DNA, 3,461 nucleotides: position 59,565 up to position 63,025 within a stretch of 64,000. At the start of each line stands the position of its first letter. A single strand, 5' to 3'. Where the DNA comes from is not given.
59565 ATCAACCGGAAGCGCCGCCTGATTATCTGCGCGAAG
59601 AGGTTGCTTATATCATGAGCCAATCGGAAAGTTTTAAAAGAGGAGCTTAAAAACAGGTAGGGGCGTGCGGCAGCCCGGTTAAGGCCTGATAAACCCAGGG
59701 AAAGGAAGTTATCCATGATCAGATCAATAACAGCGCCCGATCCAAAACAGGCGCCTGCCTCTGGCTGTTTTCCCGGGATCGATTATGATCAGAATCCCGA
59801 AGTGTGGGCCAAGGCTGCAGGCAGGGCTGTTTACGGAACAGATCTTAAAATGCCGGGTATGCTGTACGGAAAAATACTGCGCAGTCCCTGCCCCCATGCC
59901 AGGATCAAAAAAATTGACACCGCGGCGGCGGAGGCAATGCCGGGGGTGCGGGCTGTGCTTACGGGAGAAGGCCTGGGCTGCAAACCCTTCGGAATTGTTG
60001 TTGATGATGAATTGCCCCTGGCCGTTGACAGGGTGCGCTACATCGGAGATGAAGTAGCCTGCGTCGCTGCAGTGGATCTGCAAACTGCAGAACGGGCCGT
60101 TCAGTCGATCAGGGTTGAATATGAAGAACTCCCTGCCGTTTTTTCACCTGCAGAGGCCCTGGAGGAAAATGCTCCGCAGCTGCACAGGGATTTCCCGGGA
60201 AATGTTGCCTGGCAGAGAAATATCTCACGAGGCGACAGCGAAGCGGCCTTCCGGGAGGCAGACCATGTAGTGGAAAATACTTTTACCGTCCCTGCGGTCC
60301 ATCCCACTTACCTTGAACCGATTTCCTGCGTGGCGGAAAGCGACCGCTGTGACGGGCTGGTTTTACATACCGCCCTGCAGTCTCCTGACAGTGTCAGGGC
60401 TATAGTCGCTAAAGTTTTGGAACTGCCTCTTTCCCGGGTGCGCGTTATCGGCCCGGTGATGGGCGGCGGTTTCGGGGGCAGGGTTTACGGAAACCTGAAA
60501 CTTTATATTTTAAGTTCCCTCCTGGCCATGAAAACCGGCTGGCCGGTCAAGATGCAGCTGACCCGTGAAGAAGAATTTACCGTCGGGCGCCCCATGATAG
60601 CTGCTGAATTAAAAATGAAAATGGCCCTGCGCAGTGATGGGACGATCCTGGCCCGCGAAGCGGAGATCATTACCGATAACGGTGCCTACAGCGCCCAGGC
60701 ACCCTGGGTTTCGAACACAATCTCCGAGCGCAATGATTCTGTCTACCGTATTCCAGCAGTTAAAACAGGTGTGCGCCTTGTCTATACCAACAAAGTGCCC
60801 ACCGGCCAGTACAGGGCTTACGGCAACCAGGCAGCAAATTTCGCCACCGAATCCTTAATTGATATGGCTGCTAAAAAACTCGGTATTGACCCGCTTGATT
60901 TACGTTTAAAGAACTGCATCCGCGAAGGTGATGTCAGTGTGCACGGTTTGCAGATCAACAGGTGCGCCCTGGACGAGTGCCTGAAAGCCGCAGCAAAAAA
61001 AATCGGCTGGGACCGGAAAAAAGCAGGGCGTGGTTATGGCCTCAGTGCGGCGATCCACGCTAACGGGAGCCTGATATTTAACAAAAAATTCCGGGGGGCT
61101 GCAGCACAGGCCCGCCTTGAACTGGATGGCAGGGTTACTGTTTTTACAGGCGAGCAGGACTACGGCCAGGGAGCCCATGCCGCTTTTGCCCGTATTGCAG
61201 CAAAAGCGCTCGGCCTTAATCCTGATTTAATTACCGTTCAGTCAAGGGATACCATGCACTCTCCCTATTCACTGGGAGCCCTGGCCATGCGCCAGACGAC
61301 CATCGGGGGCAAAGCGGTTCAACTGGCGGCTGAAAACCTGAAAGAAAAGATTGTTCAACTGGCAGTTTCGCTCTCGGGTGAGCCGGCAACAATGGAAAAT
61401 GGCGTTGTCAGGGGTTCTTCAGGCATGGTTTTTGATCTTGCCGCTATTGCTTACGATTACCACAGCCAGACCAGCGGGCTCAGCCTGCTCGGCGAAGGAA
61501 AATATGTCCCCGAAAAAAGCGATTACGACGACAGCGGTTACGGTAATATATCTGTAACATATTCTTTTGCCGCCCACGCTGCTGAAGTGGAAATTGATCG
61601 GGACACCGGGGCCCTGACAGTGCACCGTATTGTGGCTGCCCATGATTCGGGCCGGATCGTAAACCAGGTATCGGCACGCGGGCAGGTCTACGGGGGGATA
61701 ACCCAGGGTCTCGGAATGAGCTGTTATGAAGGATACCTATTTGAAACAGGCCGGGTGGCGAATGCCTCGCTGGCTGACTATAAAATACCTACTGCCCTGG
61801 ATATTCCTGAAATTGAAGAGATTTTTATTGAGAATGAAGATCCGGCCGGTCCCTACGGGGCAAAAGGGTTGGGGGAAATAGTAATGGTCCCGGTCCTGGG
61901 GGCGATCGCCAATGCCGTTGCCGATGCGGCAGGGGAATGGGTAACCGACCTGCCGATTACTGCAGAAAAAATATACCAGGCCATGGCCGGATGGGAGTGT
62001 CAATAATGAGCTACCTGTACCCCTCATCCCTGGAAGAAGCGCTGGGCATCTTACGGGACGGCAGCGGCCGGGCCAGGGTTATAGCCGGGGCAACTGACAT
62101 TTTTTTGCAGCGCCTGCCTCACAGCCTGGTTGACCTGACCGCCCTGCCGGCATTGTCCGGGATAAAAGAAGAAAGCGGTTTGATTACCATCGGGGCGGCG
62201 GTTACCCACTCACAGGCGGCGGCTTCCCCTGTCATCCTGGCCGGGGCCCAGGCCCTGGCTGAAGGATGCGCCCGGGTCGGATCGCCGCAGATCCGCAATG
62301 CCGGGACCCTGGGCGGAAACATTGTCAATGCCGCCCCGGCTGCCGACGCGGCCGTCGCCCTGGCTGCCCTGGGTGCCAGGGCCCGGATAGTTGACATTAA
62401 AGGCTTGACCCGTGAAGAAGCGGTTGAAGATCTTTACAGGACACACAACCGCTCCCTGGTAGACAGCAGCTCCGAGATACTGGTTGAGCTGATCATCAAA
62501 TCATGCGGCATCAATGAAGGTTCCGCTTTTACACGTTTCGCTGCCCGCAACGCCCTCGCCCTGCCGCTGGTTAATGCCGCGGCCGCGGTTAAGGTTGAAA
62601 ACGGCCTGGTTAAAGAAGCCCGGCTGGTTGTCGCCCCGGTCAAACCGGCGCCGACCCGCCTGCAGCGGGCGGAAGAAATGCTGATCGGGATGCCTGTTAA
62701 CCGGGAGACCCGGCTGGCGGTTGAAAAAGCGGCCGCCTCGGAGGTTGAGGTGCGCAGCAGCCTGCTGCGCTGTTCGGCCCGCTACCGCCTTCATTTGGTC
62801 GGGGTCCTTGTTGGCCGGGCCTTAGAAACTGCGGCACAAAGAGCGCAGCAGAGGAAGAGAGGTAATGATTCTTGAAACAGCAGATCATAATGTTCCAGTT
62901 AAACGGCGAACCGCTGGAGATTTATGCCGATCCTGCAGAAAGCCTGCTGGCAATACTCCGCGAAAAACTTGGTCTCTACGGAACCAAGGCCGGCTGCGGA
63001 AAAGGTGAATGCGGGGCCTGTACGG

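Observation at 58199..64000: Operon in which two non-Pyl MttB-family methyltransferases flank a three-subunit XDH-family molybdenum hydroxylase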

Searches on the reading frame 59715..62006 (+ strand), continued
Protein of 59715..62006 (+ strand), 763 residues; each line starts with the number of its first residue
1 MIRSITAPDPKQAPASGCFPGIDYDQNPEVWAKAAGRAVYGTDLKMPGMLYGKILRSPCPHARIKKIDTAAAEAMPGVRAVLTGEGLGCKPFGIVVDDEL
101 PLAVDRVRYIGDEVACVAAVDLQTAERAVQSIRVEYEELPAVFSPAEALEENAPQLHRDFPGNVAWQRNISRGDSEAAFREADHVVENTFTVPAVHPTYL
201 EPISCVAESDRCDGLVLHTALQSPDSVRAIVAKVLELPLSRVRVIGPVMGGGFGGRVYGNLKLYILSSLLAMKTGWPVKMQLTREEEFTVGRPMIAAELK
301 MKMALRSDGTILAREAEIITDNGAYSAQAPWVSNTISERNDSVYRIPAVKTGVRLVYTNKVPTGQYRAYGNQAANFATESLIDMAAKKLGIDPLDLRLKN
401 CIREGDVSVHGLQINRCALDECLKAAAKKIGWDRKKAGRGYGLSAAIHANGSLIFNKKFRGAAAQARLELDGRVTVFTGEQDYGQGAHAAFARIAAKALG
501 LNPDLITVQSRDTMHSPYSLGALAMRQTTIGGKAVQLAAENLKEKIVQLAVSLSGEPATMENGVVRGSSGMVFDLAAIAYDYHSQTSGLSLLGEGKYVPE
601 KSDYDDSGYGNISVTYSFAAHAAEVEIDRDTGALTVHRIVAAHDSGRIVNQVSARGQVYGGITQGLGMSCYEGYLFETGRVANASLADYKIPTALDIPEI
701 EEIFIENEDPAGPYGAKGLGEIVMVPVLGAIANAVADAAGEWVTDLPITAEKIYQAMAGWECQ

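Call 75: search_protein_families(library=ncbifam, proteins=[L023:8478-9818:+], max_evalue=0.000001)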
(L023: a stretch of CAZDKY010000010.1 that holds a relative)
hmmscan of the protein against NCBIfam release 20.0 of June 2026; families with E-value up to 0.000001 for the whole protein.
L023:8478-9818:+ (446 aa): 1 family
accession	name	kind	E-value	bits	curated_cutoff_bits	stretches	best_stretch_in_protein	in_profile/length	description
NF042438.1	PrpD_hiGCgrampos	equivalog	4.2e-12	45.4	950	1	65-187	77-198/499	2-methylcitrate dehydratase PrpD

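Call 77: search_solved_structures(query=L022:1190-2134:-, max_evalue=0.00001)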
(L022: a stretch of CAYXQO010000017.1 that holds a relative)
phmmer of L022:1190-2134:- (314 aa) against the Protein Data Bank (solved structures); distinct sequences matched with E-value up to 0.00001: 27.
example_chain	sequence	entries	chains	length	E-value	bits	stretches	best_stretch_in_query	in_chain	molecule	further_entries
6v1r_A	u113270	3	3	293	4.1e-41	144.6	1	36-312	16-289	iAChSnFR Fluorescent Acetylcholine Sensor V9 precursor binding protein | iAchSnFR Fluorescent Acetylcholine Sensor precursor binding protein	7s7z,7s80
7s7w_A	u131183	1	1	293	1.3e-40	142.9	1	36-312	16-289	iNicSnFR 3.0 Fluorescent Nicotine Sensor precursor binding protein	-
7s7x_A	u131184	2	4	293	1.4e-40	142.8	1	36-312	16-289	iNicSnFR 4.0 Fluorescent Nicotine Sensor precursor binding protein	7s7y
6uru_A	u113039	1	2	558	1.3e-38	136.4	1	95-312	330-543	iAChSnFR precursor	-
6efr_A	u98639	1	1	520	2e-37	132.5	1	95-312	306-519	iNicSnFR 1.0, a genetically encoded nicotine biosensor,Green fluorescent protein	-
7s7t_A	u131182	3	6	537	1.3e-36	129.8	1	113-312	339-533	iNicSnFR 3.0 Fluorescent Nicotine Sensor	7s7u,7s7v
4nd9_A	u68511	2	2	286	8.2e-36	127.1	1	37-311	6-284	ABC transporter, substrate binding protein (Proline/glycine/betaine)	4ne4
6per_A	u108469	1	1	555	8.3e-35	123.8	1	114-312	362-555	iSeroSnFR, a soluble, genetically-encoded fluorescent sensor for serotonin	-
5uve_A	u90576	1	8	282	1.3e-34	123.2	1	38-312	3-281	Substrate-binding region of ABC-type glycine betaine transport system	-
5teu_A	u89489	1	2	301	1.6e-34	122.9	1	38-312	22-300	Substrate-binding region of ABC-type glycine betaine transport system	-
8dp6_A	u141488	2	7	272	1e-33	120.2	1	36-310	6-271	Osmoprotection protein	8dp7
4wep_A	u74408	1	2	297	1.9e-33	119.4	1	39-311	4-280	Putative osmoprotectant uptake system substrate-binding protein OsmF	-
9egh_A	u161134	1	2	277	3.4e-31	112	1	35-313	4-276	Ergothioneine transporter EgtUC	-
9egj_A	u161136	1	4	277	4.5e-31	111.6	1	35-313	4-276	Ergothioneine transporter EgtUC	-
7txl_A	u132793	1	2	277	4.6e-31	111.6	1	35-313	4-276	Choline transporter (Glycine betaine transport system permease protein)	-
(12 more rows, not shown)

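Call 81: search_solved_structures(query=window:59715-62006:+, max_evalue=1e-100, show_alignments=1)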
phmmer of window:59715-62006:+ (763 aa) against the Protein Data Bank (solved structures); distinct sequences matched with E-value up to 1e-100: 1.
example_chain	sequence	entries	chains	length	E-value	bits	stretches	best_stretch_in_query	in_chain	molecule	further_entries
1rm6_A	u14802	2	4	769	3.2e-118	399.2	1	33-757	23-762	4-hydroxybenzoyl-CoA reductase alpha subunit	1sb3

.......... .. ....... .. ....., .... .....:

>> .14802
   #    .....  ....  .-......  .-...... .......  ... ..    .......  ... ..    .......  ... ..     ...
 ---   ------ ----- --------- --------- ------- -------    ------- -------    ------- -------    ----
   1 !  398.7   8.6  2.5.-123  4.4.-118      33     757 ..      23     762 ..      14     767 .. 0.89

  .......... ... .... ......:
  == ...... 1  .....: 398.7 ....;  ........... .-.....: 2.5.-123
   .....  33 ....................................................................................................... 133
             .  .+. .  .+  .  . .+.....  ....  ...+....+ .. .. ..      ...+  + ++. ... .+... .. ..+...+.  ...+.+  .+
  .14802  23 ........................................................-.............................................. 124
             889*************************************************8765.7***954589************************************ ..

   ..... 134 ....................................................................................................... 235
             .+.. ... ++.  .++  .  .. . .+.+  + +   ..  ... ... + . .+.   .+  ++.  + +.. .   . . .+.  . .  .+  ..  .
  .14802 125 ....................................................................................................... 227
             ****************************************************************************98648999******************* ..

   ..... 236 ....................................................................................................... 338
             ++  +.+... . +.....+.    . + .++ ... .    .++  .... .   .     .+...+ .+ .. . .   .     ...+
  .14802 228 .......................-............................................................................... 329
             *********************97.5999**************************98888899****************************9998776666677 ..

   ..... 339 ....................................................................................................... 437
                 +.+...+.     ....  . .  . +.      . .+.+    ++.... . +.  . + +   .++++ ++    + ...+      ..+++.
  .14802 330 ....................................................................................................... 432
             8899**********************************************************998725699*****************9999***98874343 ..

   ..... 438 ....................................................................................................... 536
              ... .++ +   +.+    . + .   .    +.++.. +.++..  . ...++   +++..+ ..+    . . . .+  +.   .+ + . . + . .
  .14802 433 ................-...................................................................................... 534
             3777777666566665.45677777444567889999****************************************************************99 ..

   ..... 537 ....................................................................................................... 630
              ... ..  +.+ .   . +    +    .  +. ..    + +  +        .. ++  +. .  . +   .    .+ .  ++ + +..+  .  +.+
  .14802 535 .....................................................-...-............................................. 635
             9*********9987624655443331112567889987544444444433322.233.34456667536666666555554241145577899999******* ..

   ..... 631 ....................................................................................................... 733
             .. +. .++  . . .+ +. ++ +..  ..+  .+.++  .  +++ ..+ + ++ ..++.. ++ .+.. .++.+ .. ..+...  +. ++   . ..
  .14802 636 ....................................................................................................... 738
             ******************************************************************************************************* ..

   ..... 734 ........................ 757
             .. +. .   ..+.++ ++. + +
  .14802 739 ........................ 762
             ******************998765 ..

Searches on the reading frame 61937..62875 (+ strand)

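Call 8: search_protein_families(library=pfam, proteins=[window:61937-62875:+])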
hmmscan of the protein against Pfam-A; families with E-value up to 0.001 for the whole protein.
window:61937-62875:+ (312 aa): 2 families
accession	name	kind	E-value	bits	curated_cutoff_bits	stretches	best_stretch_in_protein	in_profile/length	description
PF00941.27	FAD_binding_5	-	4.7e-35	121.3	27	1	24-187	3-167/170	FAD binding domain in molybdopterin dehydrogenase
PF03450.22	CO_deh_flav_C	-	1.9e-17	63.7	25.5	1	200-298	4-101/102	CO dehydrogenase flavoprotein C-terminal domain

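Call 13: search_protein_families(library=ncbifam, proteins=[window:62006-62875:+], max_evalue=1e-10)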
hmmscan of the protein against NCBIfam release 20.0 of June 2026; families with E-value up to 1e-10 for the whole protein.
window:62006-62875:+ (289 aa): 6 families
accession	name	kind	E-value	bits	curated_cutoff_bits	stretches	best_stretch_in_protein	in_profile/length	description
NF043083.1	XdhB_XDHase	equivalog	4.6e-52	176.9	310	1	3-281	7-288/289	xanthine dehydrogenase subunit XdhB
NF007427.0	PRK09971.1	equivalog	4.3e-48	164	287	1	2-283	6-290/292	xanthine dehydrogenase FAD-binding subunit XdhB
NF041019.1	glyceraldDH_beta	equivalog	9.7e-40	136.6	350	1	2-275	7-279/280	glyceraldehyde dehydrogenase subunit beta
TIGR02963.1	xanthine_xdhA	equivalog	7.9e-30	103.9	467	1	6-271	198-463/468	xanthine dehydrogenase small subunit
TIGR03199.1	pucC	equivalog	1.5e-21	76.9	306.05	1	6-252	1-246/264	xanthine dehydrogenase subunit C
TIGR03195.1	4hydrxCoA_B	equivalog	3.6e-17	62.5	404.55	1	3-107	7-115/321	4-hydroxybenzoyl-CoA reductase subunit beta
